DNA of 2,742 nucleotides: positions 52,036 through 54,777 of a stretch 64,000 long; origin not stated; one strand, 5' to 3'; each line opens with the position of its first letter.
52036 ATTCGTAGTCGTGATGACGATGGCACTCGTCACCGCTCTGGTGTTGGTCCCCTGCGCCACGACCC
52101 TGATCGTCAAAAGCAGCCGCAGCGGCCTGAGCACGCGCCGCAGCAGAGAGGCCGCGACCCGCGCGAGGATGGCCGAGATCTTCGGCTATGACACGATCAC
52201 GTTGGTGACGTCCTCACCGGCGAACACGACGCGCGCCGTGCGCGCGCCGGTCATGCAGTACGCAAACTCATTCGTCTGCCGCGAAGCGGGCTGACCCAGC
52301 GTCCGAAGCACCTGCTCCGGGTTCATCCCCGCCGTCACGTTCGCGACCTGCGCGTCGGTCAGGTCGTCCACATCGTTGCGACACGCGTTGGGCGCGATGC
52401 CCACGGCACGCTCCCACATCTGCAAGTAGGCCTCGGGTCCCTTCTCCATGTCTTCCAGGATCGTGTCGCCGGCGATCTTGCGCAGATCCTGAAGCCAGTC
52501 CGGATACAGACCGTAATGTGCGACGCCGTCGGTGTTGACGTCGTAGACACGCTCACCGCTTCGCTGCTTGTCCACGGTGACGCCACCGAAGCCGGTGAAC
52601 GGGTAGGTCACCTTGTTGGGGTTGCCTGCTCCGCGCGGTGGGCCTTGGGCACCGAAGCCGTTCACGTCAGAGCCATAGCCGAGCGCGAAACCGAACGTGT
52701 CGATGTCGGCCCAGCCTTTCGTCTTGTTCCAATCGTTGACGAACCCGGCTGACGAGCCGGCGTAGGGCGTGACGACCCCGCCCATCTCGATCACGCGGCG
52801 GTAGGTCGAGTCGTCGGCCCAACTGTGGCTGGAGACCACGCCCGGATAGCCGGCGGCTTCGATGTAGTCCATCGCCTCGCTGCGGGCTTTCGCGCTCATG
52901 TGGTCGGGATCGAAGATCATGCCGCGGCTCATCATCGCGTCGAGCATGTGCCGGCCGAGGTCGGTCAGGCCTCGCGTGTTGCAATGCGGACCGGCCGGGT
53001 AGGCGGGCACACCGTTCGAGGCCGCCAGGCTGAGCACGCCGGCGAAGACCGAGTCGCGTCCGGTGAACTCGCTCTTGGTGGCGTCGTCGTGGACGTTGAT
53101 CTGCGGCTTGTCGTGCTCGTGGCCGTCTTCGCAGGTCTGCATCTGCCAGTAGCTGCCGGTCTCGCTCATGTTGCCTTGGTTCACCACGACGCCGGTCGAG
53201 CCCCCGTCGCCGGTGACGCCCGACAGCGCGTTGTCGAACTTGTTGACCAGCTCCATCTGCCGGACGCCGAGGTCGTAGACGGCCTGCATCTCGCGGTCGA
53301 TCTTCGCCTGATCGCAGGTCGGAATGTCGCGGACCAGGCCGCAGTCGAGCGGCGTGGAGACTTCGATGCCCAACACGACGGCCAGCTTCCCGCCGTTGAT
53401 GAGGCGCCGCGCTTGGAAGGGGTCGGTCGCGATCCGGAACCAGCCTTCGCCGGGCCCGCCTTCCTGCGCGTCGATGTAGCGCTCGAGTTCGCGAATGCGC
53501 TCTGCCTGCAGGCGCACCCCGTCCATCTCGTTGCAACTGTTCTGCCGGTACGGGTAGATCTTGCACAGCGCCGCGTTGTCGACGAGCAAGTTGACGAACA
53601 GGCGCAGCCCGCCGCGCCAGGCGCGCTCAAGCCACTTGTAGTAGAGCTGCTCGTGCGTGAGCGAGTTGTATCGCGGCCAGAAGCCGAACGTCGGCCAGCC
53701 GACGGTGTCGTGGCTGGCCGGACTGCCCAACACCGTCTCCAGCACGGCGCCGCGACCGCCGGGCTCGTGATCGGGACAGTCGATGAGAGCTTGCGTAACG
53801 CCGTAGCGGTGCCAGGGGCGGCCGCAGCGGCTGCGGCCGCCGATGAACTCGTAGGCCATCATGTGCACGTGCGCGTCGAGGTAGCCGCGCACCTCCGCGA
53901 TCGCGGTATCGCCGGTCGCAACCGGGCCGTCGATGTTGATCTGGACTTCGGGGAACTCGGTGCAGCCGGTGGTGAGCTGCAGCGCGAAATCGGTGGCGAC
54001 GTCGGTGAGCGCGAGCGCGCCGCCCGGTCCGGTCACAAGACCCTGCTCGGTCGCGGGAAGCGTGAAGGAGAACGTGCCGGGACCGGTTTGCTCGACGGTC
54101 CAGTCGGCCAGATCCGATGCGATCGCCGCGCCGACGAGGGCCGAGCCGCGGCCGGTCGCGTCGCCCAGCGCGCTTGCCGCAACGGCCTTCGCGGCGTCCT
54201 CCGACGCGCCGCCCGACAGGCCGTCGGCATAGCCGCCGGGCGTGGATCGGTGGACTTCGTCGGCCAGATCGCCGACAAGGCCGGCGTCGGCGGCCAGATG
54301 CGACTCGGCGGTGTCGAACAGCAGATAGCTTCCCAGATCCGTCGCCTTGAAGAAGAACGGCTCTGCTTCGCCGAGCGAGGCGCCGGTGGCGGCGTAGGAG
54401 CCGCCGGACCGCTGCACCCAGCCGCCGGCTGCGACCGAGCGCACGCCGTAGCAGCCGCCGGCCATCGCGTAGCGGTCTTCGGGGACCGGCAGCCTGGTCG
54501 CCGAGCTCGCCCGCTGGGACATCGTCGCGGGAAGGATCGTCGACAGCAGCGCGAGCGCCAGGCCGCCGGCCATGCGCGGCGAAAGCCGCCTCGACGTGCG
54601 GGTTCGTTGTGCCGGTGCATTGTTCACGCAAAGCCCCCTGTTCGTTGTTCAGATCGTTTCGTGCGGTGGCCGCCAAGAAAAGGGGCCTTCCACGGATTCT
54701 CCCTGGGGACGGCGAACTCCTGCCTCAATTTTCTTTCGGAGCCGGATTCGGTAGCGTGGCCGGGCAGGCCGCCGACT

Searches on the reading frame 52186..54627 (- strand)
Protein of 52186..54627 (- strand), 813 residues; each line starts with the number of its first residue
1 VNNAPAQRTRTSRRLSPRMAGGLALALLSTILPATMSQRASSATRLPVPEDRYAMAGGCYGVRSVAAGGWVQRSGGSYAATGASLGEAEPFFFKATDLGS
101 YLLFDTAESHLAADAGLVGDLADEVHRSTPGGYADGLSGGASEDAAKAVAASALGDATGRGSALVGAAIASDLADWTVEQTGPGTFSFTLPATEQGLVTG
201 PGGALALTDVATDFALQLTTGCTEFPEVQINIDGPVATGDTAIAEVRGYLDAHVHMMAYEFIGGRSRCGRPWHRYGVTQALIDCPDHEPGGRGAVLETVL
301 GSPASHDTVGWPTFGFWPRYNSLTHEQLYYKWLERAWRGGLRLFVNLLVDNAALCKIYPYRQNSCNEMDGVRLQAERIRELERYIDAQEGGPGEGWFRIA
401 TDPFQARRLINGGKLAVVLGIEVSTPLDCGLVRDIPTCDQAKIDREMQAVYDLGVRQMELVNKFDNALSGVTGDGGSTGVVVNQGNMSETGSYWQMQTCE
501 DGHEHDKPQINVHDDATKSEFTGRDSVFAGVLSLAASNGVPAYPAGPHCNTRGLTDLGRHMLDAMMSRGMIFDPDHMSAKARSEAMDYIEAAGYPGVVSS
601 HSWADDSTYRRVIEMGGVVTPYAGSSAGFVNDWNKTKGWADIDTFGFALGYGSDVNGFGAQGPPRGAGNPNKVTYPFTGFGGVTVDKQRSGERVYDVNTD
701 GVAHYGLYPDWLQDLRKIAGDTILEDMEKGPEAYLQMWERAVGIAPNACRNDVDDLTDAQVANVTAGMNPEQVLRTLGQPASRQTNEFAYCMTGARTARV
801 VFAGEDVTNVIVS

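Call 51: search_protein_families(library=pfam, proteins=[window:52186-54627:-], max_evalue=0.001)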
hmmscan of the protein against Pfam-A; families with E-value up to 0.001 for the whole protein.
window:52186-54627:- (813 aa): 1 family
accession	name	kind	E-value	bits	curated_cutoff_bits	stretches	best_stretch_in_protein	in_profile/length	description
PF01244.27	Peptidase_M19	-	3.5e-07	30.1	26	0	550-604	155-205/319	Membrane dipeptidase (Peptidase family M19)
